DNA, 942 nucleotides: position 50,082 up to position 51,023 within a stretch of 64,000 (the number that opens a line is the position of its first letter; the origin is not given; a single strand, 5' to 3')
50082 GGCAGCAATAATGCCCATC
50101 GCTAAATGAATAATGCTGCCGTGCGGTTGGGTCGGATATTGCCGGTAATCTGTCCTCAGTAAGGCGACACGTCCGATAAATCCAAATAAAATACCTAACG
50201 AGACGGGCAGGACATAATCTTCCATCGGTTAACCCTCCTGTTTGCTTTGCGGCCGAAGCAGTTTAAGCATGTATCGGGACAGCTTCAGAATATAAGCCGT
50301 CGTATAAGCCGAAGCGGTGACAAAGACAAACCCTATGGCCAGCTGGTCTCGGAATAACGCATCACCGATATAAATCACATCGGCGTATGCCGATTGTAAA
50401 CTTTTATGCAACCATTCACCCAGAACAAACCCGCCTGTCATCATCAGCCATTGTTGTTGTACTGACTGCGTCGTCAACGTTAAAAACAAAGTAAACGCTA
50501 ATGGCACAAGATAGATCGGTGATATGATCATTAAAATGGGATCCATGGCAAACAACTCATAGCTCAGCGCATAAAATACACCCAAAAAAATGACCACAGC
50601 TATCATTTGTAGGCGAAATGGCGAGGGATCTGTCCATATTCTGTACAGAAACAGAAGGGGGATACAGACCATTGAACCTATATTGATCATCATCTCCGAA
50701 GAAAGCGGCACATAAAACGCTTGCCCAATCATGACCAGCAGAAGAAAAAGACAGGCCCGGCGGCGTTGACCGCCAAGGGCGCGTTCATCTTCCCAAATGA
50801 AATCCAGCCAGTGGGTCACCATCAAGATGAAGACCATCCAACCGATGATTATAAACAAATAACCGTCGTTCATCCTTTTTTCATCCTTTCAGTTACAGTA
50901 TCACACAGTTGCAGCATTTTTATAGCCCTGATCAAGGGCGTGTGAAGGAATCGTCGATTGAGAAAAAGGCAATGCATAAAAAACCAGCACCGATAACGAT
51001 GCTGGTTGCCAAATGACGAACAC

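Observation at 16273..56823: Window-wide pattern: short tandem duplications concentrated at gene boundaries, especially straddling stop codons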

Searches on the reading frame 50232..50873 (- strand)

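Call 55: search_protein_families(library=pfam, proteins=[window:50232-50873:-], max_evalue=0.00001)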
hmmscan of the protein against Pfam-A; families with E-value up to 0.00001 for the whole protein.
window:50232-50873:- (214 aa): 1 family
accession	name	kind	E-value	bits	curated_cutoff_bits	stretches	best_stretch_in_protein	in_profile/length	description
PF24124.1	YphA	-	4.7e-15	56.2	28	1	3-206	1-193/198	YphA-like integral membrane protein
